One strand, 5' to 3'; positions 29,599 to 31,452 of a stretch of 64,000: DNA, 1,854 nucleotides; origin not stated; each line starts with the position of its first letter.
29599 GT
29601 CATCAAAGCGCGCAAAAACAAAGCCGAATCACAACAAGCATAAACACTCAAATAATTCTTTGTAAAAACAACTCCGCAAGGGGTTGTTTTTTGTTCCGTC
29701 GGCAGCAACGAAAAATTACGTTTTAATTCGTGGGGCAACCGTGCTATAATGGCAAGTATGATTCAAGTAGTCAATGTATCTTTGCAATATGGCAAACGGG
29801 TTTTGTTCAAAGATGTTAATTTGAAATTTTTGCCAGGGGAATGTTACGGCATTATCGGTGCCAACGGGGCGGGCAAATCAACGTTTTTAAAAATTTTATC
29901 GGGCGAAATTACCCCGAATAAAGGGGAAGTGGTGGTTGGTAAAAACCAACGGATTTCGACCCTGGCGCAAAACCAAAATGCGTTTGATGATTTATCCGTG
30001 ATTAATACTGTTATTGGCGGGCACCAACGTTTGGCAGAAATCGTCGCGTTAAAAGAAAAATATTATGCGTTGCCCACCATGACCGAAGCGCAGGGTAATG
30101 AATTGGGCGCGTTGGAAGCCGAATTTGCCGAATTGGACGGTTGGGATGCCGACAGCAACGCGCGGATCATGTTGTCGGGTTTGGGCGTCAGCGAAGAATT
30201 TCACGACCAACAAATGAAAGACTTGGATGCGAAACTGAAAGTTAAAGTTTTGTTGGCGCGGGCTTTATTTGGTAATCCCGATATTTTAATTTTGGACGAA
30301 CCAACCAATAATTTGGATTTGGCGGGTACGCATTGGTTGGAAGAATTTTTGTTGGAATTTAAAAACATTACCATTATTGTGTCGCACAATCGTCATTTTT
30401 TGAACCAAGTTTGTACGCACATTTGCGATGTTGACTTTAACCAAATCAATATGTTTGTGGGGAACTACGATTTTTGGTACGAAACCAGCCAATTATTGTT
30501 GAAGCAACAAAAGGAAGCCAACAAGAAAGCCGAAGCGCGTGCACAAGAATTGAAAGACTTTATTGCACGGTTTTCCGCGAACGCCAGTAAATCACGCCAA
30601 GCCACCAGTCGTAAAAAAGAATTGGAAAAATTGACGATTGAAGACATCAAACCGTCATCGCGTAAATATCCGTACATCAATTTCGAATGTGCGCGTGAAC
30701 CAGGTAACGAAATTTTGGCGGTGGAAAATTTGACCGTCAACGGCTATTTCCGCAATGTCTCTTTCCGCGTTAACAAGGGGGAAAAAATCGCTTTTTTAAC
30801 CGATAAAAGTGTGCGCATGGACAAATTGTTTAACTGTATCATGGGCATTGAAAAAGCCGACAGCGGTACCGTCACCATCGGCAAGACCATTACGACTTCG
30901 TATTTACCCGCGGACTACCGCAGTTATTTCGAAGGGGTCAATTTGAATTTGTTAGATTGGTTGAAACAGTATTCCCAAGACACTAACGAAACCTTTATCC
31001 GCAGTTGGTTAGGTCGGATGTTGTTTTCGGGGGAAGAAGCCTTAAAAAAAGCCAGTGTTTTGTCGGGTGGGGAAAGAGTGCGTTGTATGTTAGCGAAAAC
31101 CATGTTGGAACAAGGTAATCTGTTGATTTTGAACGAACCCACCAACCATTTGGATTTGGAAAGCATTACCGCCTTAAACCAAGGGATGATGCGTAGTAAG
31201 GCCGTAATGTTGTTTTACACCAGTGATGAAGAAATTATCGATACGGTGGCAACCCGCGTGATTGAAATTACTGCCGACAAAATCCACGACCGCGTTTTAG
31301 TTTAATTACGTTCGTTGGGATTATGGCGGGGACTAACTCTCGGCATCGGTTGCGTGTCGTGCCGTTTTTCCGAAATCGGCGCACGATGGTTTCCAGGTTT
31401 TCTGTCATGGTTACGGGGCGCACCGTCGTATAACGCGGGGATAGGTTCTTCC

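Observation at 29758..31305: ABC-F protein with a coherently degenerate second ATP site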

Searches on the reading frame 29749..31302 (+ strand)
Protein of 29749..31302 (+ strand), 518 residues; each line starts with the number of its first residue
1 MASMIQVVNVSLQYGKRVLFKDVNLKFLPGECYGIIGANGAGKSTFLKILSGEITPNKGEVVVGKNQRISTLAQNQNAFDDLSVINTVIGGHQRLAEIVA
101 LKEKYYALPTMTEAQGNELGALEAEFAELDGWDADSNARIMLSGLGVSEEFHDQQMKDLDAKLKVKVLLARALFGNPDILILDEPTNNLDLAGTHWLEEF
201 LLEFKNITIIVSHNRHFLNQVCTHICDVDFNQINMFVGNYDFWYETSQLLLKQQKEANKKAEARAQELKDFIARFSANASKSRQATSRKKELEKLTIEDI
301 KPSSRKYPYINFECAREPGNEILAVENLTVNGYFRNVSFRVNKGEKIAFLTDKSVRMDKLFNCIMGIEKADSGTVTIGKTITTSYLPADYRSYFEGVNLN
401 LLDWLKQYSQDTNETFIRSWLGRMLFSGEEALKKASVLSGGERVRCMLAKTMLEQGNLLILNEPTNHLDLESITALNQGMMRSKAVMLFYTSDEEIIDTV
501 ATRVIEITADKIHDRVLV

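Call 3: search_protein_families(library=pfam, proteins=[window:29749-31302:+], max_evalue=1)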
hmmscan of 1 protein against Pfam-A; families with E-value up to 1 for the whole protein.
window:29749-31302:+ (518 aa): 10 families
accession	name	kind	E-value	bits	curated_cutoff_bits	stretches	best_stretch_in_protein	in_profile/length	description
PF00005.33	ABC_tran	-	3.1e-34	119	25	2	20-187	1-137/137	ABC transporter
PF12848.13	ABC_tran_Xtn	-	1.1e-20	73.9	25.9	1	226-312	1-85/85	ABC transporter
PF13304.12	AAA_21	-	7.9e-08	33.1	27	2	33-51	2-20/304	AAA domain, putative AbiEii toxin, Type IV TA system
PF02463.25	SMC_N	-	0.00032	20.6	40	0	32-48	26-42/220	RecF/RecN/SMC N terminal domain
PF21769.2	vRNAP_dom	-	0.0041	17.9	27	1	384-425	24-64/145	Virion DNA-directed RNA polymerase domain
PF13476.12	AAA_23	-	0.011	16.8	27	1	20-50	10-39/201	AAA domain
PF13555.12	AAA_29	-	0.016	15.4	27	1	20-47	12-39/61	P-loop containing region of AAA domain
PF05163.17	DinB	-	0.18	12.2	23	1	214-282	38-102/165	DinB family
PF13671.12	AAA_33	-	0.2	12.4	27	1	35-96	4-63/143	AAA domain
PF13175.12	AAA_15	-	0.55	10.2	32.1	0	34-51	27-44/374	AAA ATPase domain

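Call 4: search_protein_families(library=ncbifam, proteins=[window:29749-31302:+], max_evalue=0.001)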
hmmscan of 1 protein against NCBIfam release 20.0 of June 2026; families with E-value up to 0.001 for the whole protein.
window:29749-31302:+ (518 aa): 187 families (the best 25 are shown)
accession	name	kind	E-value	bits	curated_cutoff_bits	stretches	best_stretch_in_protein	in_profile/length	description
NF011646.0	PRK15064.1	equivalog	1.5e-164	548.3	762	1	4-514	1-515/530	ABC-F family ATPase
NF000355.4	ribo_prot_ABC_F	equivalog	1.3e-87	294.7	380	2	4-292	2-251/499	ribosomal protection-like ABC-F family protein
NF008775.0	PRK11819.1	equivalog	3.9e-79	266.7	599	1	8-510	10-518/556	energy-dependent translational throttle protein EttA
TIGR03719.1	ABC_ABC_ChvD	subfamily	1.3e-77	261.7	806.75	1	9-510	9-516/552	energy-dependent translational throttle protein EttA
NF050005.1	ABC_ATPase_Uup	equivalog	4.9e-76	256.3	900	1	3-505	2-508/636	ATP-binding cassette ATPase Uup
NF007921.0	PRK10636.1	equivalog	1.3e-69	235.1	917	2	112-500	103-493/638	ABC transporter ATP-binding protein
NF008358.0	PRK11147.1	equivalog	5.9e-69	232.9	936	1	3-504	2-507/635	ABC transporter ATP-binding protein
NF000170.2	ABCF_Vga_all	exception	1.5e-63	215.1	725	3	319-513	268-459/521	Vga family ABC-F type ribosomal protection protein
NF043038.1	ABCF_CplR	exception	2.1e-58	198.4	780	3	321-513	285-475/544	ABC-F type ribosomal protection protein CplR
NF000169.2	ABCF_Sal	exception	4.3e-54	184.1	725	3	124-290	96-262/542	Sal family ABC-F type ribosomal protection protein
NF000171.1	ABCF_producer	exception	1.3e-53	182.3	800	2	8-248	7-253/541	TlrC/CarA/OleB/SrmB family ABC-F type ribosomal protection protein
NF000168.2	ABCF_Msr_all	exception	1.6e-53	182.1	680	3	333-514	311-485/487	Msr family ABC-F type ribosomal protection protein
NF000514.1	ABCF_OptrA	exception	7e-52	176.6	1450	1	5-510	21-535/655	ABC-F type ribosomal protection protein OptrA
NF000167.2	ABCF_Lsa_all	exception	1.3e-47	162.9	750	3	144-295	103-245/492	Lsa family ABC-F type ribosomal protection protein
NF000166.1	ABCF_CarA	exception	1.4e-44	152.2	1050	2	14-243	15-258/556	ABC-F type ribosomal protection protein Car(A)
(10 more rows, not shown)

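Call 5: search_solved_structures(query=window:29749-31302:+, show_alignments=3)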
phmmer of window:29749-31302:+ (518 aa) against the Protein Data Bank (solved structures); distinct sequences matched with E-value up to 0.001: 508 (the best 60 are shown).
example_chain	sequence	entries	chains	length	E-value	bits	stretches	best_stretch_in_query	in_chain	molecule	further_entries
9njf_Y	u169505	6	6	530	5.7e-132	444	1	7-514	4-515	Probable ATP-binding protein YbiT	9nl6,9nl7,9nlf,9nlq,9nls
9vvi_W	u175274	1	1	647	7.6e-68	232.6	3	9-309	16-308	Probable ATP-binding protein YheS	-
9nlh_H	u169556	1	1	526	3e-66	227.3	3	9-327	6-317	YheS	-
7msc_x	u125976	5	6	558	7e-63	216.2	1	9-479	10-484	Energy-dependent translational throttle protein EttA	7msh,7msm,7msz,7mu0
3j5s_D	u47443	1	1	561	9.4e-62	212.5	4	16-286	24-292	Energy-dependent translational throttle A (EttA)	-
4fin_A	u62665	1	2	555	9.5e-62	212.5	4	16-286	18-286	EttA (YjjK) ABCF family protein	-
9nlb_E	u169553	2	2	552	5.3e-60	206.7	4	16-286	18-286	Energy-dependent translational throttle protein EttA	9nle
9nl5_E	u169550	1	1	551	6e-60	206.5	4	16-286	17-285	EttA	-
6r84_A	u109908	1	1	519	8.6e-59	202.7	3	9-299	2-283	ABC transporter ATP-binding protein ARB1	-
5zxd_A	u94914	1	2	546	4.4e-51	177.3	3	5-290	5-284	ATP-binding cassette sub-family F member 1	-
7p7q_0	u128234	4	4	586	1.6e-48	168.9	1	10-479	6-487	ARE-ABC-F family resistance factor PoxtA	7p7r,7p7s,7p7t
9nlj_U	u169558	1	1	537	1.2e-47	166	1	7-503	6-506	Uup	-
8buu_9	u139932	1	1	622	1.9e-43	152.1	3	143-288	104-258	ExpZ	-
6s47_Bi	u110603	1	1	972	3.9e-43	151.1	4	140-245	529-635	[NU+] prion formation protein 1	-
6ha8_V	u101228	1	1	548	6.3e-43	150.4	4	158-291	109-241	Nucleotide-binding protein ExpZ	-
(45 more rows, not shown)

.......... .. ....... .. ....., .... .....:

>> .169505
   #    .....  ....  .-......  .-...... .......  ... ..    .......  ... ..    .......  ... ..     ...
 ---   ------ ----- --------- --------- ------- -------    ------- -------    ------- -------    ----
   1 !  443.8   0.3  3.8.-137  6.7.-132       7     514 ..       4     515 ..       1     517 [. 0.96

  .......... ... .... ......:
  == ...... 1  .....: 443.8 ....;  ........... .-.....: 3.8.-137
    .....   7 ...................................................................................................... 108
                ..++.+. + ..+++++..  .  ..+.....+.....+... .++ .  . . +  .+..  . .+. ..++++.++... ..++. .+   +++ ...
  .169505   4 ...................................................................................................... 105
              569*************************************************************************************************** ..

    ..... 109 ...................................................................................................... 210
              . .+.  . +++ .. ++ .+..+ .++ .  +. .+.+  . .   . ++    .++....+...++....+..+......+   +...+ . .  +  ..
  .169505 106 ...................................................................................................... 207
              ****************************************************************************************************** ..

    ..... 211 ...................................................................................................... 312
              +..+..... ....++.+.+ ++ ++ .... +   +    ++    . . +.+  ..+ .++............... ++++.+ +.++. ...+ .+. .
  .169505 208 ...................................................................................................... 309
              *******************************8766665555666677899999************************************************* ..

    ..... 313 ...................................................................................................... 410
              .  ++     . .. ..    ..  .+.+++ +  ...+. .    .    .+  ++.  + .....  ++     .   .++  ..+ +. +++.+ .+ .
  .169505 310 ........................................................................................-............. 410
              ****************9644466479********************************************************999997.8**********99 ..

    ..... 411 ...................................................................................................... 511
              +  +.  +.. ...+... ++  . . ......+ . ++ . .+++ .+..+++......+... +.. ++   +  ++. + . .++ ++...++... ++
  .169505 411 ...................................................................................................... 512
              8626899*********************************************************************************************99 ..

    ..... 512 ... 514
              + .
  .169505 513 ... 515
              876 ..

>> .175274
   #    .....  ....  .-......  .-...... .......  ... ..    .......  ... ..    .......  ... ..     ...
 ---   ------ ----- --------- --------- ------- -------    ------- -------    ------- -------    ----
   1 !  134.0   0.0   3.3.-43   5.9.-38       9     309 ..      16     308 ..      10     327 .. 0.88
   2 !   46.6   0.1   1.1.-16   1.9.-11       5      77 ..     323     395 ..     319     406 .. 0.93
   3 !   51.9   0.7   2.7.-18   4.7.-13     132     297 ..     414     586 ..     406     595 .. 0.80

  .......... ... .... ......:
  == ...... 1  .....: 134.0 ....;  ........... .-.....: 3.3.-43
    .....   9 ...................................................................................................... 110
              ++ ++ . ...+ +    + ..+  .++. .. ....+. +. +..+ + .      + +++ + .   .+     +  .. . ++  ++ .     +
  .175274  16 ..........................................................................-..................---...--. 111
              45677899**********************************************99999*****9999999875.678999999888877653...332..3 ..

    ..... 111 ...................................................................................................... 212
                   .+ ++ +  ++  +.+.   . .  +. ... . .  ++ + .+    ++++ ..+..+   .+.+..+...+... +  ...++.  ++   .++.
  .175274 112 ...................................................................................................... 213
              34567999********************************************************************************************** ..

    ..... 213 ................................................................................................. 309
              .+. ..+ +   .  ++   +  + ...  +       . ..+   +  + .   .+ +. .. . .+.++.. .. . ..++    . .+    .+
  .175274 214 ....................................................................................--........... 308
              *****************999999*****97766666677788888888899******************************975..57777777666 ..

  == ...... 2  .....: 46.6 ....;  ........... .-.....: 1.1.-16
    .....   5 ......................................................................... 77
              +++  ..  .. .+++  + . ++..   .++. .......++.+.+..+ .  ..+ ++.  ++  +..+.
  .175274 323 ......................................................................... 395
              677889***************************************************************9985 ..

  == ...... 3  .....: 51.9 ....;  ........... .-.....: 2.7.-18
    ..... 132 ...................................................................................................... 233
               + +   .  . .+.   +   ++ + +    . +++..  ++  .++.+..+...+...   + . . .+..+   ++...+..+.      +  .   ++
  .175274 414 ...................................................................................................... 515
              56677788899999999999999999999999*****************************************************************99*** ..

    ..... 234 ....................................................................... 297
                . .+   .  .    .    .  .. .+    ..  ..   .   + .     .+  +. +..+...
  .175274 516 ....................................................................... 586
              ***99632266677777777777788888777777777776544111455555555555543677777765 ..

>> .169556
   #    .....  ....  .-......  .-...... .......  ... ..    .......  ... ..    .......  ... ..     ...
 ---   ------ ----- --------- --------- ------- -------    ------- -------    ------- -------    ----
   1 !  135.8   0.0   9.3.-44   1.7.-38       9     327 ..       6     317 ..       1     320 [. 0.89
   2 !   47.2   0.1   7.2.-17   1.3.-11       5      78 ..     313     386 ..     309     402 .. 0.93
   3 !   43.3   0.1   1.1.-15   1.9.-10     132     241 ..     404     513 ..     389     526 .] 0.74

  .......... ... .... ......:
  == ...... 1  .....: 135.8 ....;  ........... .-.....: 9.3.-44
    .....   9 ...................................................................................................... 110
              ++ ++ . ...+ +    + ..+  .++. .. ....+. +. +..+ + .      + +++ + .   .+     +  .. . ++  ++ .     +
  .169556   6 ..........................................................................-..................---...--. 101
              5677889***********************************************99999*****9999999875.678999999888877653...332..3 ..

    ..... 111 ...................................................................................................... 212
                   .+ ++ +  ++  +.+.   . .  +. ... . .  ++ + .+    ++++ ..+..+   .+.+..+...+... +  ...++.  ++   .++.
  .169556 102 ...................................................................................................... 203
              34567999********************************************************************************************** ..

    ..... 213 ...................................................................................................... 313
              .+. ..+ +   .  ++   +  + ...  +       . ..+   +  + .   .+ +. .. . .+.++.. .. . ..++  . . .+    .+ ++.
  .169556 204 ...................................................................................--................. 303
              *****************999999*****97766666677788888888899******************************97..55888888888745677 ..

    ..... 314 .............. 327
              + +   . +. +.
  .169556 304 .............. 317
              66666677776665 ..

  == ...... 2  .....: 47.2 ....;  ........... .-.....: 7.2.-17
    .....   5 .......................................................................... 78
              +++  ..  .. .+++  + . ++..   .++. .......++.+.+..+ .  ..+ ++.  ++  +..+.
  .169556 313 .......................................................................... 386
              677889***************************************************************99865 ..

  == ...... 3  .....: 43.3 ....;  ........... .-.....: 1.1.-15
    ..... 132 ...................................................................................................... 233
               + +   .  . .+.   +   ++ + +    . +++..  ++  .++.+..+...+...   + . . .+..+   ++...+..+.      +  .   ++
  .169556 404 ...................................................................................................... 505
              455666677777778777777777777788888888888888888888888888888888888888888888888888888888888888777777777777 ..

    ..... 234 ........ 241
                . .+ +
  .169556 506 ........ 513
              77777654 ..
